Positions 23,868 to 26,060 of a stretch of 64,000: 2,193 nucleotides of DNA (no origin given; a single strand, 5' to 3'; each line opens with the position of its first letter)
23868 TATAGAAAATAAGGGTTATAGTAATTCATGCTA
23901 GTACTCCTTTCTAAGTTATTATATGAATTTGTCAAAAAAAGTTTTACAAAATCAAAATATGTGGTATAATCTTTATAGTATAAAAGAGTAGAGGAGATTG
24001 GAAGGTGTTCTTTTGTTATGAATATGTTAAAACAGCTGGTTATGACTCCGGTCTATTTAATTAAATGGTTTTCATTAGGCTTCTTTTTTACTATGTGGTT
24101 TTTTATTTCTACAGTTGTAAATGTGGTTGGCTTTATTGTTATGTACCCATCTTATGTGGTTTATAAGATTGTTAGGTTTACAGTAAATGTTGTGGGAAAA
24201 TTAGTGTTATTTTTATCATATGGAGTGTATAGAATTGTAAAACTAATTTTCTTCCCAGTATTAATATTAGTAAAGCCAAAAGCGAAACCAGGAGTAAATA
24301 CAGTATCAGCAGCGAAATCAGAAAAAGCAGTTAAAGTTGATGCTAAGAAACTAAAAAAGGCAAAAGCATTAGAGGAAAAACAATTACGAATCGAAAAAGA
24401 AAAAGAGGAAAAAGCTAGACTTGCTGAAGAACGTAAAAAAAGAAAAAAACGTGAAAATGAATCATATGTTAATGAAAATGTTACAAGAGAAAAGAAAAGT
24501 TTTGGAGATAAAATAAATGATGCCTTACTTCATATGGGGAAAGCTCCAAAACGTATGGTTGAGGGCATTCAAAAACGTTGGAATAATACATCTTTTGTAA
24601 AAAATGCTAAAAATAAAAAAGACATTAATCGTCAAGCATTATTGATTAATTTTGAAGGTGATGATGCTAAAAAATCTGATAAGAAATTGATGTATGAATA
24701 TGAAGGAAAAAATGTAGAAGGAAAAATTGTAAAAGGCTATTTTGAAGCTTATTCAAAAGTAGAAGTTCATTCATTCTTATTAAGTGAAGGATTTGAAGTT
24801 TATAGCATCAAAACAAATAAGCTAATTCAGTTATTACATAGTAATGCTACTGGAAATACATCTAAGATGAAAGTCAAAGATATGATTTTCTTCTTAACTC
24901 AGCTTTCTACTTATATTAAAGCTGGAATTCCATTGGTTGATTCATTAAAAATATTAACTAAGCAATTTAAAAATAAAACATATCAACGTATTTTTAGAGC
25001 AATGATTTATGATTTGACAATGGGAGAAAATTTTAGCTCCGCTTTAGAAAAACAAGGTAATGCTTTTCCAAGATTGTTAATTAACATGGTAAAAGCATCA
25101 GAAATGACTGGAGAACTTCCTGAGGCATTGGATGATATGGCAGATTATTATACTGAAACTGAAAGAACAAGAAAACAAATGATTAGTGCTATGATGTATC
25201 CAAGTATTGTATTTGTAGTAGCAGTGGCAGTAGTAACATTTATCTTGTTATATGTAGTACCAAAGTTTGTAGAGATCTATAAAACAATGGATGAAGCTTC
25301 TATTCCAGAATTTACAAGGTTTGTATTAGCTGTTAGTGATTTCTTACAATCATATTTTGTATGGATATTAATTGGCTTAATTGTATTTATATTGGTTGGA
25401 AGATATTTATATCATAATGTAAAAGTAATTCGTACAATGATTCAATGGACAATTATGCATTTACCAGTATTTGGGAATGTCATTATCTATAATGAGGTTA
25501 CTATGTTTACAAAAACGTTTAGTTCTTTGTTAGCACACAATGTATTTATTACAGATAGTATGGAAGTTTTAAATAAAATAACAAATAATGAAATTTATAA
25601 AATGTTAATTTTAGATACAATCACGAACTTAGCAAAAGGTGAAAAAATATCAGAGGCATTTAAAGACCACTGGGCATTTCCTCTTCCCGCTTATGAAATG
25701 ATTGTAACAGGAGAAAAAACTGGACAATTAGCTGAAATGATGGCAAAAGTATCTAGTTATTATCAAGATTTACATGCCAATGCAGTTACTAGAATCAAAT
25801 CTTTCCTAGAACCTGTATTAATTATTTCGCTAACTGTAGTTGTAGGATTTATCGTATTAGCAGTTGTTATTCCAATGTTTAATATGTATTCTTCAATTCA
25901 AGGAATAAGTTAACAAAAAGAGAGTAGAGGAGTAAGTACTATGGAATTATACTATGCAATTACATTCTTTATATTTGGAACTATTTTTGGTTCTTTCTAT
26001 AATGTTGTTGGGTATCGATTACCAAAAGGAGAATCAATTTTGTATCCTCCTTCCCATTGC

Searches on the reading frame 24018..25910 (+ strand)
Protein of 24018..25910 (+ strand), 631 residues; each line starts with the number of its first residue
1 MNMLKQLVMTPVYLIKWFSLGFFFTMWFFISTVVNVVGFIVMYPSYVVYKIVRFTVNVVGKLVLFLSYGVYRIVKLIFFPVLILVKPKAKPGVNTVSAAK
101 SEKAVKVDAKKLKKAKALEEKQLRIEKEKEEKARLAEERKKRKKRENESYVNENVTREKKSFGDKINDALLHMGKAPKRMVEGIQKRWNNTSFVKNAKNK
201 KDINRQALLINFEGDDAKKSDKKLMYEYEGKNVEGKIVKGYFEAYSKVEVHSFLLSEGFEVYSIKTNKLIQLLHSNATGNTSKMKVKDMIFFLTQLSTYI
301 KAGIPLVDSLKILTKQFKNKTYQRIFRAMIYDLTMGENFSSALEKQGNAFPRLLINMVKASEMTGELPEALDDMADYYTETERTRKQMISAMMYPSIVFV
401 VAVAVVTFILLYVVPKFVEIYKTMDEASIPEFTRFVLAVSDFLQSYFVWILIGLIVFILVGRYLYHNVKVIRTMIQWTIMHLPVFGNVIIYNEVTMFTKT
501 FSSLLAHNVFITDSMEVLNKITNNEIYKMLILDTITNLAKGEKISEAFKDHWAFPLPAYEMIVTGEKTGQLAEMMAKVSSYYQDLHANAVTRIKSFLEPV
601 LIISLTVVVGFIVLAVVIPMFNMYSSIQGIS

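Call 78: search_protein_families(library=pfam, proteins=[window:24018-25910:+], max_evalue=0.01)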
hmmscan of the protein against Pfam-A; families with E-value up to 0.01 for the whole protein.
window:24018-25910:+ (631 aa): 2 families
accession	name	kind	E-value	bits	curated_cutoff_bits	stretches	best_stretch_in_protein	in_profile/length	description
PF00482.28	T2SSF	-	6e-51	172.1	25.2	2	292-415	1-125/125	Type II secretion system (T2SS), protein F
PF06936.16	Selenoprotein_S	-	0.0052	17.1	29.8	1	51-154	21-121/192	Selenoprotein S (SelS)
